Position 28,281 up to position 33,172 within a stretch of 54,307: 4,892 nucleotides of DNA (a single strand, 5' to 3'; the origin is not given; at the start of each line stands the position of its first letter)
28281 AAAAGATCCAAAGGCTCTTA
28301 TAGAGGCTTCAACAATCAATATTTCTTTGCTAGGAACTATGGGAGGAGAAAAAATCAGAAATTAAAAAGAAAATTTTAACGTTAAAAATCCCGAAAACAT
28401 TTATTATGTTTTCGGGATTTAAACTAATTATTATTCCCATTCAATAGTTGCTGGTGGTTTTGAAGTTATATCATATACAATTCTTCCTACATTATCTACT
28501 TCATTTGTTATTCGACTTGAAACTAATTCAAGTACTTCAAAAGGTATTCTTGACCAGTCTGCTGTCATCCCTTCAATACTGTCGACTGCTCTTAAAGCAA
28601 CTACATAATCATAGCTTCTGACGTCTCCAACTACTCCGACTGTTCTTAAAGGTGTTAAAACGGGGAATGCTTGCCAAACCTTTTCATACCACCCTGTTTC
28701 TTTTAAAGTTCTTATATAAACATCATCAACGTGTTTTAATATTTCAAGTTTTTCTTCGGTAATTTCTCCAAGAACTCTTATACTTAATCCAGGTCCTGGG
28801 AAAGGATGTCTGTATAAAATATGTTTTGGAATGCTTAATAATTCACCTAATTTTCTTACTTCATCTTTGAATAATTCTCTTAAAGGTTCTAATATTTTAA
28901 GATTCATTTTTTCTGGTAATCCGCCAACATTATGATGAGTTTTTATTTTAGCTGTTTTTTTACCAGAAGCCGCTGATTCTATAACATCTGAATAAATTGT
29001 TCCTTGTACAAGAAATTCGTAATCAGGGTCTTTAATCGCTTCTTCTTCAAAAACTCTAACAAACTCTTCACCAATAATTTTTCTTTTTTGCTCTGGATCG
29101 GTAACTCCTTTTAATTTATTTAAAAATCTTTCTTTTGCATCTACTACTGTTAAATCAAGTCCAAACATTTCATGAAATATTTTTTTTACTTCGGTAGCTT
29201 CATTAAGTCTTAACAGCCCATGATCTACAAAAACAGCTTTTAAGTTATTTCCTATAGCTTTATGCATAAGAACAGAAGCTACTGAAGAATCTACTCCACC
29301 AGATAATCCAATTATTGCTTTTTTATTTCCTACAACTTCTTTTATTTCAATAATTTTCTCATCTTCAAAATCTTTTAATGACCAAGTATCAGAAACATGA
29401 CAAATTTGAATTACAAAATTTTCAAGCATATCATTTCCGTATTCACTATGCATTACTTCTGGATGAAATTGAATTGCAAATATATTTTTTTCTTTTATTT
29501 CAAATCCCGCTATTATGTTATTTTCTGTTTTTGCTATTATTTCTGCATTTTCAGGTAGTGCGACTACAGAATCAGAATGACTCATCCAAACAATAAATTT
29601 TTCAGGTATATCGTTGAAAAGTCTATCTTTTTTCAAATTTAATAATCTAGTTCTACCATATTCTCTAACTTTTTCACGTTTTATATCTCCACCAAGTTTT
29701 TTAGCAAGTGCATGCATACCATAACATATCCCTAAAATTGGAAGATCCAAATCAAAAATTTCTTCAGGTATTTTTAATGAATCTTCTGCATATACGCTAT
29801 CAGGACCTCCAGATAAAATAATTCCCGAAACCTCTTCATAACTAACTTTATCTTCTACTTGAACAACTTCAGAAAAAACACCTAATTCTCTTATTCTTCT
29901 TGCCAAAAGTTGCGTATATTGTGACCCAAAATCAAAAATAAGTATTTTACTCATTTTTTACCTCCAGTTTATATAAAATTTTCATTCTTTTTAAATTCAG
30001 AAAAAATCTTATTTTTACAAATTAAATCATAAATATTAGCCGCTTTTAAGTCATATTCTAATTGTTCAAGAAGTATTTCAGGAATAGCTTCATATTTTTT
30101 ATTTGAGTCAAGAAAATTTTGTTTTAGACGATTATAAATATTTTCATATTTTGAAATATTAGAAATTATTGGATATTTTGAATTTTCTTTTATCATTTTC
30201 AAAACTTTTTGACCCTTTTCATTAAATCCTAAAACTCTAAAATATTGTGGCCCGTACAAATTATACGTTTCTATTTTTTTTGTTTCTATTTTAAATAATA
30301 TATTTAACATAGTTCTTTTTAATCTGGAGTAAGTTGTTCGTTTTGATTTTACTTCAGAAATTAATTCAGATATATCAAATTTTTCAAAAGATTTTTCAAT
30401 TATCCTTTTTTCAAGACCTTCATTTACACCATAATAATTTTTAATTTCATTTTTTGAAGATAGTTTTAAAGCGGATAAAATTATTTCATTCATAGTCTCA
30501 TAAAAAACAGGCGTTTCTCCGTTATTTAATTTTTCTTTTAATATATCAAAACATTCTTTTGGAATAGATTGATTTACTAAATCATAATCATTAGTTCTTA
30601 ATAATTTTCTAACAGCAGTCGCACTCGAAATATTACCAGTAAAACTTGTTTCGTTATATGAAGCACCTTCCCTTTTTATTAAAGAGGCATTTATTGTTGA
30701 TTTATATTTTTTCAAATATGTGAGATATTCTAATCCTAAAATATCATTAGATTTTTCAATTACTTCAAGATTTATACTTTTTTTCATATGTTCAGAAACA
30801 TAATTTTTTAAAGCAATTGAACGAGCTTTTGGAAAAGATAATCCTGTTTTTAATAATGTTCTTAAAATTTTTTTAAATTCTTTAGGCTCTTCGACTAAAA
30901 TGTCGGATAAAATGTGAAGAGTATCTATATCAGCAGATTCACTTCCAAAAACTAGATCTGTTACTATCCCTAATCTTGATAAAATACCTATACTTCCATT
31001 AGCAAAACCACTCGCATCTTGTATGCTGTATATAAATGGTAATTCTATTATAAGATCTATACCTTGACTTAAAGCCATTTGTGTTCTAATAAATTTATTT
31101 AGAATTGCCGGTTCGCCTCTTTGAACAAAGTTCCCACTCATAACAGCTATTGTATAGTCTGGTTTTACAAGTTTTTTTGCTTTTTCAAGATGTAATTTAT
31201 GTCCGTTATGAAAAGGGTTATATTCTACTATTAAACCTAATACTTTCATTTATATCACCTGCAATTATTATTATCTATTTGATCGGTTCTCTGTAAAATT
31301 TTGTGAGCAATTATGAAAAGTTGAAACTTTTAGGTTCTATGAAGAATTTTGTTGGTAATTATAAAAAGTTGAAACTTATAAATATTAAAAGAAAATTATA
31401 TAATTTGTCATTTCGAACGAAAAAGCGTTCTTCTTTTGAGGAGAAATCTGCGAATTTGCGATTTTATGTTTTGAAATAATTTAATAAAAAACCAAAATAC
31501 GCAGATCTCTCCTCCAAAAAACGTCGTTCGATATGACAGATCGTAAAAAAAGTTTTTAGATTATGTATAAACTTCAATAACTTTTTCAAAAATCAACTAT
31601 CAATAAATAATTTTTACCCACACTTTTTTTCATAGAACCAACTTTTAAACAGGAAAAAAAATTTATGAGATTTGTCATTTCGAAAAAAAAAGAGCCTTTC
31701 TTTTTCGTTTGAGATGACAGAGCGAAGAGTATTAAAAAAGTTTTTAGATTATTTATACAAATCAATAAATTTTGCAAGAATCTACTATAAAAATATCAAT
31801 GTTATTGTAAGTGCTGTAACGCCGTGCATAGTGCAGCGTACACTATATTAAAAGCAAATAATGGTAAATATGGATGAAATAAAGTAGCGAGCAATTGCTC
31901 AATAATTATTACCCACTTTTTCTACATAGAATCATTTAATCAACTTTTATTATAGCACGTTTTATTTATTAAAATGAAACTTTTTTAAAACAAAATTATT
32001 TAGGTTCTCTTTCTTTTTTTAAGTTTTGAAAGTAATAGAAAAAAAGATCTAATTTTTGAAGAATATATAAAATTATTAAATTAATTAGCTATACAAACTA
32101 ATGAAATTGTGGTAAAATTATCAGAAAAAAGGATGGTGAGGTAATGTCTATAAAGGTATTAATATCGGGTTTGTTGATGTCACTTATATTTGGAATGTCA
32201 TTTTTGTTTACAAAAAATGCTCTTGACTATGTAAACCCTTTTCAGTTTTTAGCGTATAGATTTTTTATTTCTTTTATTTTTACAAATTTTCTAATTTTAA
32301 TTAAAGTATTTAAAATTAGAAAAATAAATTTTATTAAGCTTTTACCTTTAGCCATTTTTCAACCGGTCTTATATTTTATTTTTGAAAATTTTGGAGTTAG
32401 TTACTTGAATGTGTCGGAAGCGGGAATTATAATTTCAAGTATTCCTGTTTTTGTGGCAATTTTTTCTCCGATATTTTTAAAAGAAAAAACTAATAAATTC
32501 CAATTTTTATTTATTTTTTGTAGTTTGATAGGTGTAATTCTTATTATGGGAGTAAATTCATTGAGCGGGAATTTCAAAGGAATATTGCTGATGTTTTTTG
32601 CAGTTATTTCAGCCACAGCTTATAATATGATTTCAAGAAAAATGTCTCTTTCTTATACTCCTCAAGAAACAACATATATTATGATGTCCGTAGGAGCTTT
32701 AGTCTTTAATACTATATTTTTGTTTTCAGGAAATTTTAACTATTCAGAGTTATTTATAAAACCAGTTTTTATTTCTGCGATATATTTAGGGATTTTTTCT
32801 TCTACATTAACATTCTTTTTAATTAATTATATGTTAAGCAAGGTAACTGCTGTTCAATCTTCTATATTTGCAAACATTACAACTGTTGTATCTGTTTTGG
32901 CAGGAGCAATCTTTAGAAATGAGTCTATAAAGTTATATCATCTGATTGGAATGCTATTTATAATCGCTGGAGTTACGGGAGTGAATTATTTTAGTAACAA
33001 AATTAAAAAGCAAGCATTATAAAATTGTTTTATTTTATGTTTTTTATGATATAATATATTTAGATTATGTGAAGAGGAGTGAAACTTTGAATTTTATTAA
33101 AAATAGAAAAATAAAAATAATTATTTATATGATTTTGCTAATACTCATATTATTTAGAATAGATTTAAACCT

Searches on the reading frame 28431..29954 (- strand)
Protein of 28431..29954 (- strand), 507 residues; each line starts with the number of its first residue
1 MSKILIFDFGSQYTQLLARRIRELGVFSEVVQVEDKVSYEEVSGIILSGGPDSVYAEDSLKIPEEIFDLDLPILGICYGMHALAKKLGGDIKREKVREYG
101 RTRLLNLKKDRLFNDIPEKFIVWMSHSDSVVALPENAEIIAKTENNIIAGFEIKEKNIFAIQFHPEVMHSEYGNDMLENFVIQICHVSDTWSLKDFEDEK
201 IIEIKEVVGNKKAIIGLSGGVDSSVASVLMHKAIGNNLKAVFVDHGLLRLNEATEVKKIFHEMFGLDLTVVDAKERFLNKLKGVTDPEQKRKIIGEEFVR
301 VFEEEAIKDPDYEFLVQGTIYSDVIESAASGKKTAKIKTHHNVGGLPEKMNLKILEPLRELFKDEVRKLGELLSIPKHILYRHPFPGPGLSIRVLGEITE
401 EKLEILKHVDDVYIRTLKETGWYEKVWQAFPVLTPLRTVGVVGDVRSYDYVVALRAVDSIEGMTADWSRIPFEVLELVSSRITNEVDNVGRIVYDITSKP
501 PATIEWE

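Call 63: search_protein_families(library=pfam, proteins=[window:28431-29954:-], max_evalue=0.001)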
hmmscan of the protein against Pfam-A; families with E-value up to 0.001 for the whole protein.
window:28431-29954:- (507 aa): 8 families
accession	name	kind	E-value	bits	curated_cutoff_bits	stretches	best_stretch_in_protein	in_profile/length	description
PF00117.34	GATase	-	2.2e-47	161.6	22.8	1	5-183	1-189/190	Glutamine amidotransferase class-I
PF00958.27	GMP_synt_C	-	9e-41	138.3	27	1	417-506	3-92/92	GMP synthase C terminal domain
PF02540.23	NAD_synthase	-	2.2e-11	43.8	21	1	208-275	16-83/242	NAD synthase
PF07722.19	Peptidase_C26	-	3.9e-11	43.6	20.5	1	60-166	95-219/219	Peptidase C26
PF06508.19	QueC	-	0.00012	22.2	22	0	212-282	1-67/210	Queuosine biosynthesis protein QueC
PF01174.25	SNO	-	0.00019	21.8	27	0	31-172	23-176/188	SNO glutamine amidotransferase family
PF01171.26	ATP_bind_3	-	0.00019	21.7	27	0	213-366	2-152/182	PP-loop family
PF03054.22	tRNA_Me_trans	-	0.00037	20.6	20.6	0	212-244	2-33/202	tRNA methyl transferase HUP domain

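Call 68: find_homologous_proteins(query=window:28431-29954:-, max_evalue=1e-100)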
Query window:28431-29954:- (507 aa): 8000 proteins with E <= 1e-100 among 8000 candidates; the best 120 are listed.
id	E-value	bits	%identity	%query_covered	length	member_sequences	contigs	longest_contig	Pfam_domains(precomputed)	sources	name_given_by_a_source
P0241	0.0e+0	1125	100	100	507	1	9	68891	PF00958.28,PF07722.20,PF00117.35,PF02540.24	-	-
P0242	1.0e-254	864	73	100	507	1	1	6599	PF00958.28,PF07722.20,PF00117.35,PF02540.24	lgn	-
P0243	1.2e-244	831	71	100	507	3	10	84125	PF00958.28,PF07722.20,PF06508.20,PF00117.35,PF02540.24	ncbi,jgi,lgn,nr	ncbi:MAG: glutamine-hydrolyzing GMP synthase [Thermotogae bacterium]|nr:glutamine-hydrolyzing GMP sy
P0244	1.8e-242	823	71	100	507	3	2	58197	PF00958.28,PF07722.20,PF03054.23,PF00117.35,PF02540.24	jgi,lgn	jgi:GMP synthase (glutamine-hydrolysing)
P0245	4.1e-236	802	68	100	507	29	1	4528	PF00958.28,PF07722.20,PF00117.35,PF01174.26,PF02540.24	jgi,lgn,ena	-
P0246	3.0e-234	796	68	100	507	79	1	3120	PF00958.28,PF07722.20,PF00117.35,PF02540.24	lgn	-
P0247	5.6e-234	795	68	100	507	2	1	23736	PF00958.28,PF07722.20,PF00117.35,PF02540.24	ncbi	ncbi:MAG: glutamine-hydrolyzing GMP synthase [Thermotogota bacterium]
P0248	4.0e-233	793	68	100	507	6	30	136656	PF00958.28,PF07722.20,PF00117.35,PF02540.24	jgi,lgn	jgi:GMP synthase (glutamine-hydrolysing)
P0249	7.7e-232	788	67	100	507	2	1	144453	PF00958.28,PF07722.20,PF00117.35,PF01174.26,PF02540.24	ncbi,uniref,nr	ncbi:glutamine-hydrolyzing GMP synthase [Petrotoga sp. 9PWA.NaAc.5.4]|uniref:glutamine-hydrolyzing G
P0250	1.1e-229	781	68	100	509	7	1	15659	PF00958.28,PF07722.20,PF00117.35,PF02540.24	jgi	-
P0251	7.6e-228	775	66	100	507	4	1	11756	PF00958.28,PF07722.20,PF00117.35,PF02540.24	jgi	-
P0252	2.7e-227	773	66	100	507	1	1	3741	PF00958.28,PF07722.20,PF00117.35,PF02540.24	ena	-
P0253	1.0e-226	771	66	100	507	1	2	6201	PF00958.28,PF07722.20,PF00117.35,PF02540.24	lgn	-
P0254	1.0e-226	771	66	100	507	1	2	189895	PF00958.28,PF07722.20,PF00117.35,PF02540.24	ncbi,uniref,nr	ncbi:GMP synthase [Petrotoga sp. HWH.PT.55.6.1]|uniref:glutamine-hydrolyzing GMP synthase n=1 Tax=un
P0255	2.1e-226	770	66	100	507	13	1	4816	PF00958.28,PF07722.20,PF00117.35,PF02540.24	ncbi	-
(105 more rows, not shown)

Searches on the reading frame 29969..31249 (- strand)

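Call 63: search_protein_families(library=pfam, proteins=[window:29969-31249:-], max_evalue=0.001)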
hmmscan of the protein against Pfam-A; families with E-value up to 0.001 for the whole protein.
window:29969-31249:- (426 aa): 4 families
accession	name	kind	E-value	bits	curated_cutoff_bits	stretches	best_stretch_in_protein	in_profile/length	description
PF05636.17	HIGH_NTase1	-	2.4e-132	442.5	27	1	1-414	1-393/402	HIGH Nucleotidyl Transferase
PF16581.11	HIGH_NTase1_ass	-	2e-06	28.4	26.7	1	209-341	75-205/205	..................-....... C-terminal region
PF01467.32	CTP_transf_like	-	1.9e-05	25.3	21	1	10-58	6-53/133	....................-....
PF08218.17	Citrate_ly_lig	-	0.00096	19.3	20.9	0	186-236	138-181/182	Citrate lyase ligase C-terminal domain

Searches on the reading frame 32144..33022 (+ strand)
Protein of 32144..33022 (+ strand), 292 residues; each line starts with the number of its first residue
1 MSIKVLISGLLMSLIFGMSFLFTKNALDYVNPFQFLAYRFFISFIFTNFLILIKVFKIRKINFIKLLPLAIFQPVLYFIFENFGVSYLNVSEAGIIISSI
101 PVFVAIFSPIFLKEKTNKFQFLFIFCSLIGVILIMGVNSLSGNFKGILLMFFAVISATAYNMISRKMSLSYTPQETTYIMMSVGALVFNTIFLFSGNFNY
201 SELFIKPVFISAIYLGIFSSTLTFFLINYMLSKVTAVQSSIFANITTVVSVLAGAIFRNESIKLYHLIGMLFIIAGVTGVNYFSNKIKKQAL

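Call 63: search_protein_families(library=pfam, proteins=[window:32144-33022:+], max_evalue=0.001)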
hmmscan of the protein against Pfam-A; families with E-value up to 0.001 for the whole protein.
window:32144-33022:+ (292 aa): 2 families
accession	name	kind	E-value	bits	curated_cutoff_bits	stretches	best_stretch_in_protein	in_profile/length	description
PF00892.27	EamA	-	6.7e-45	153.1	28.2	2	6-135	4-134/135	EamA-like transporter family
PF03151.22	TPT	-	7.7e-10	39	30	1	23-277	21-287/291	Triose-phosphate Transporter family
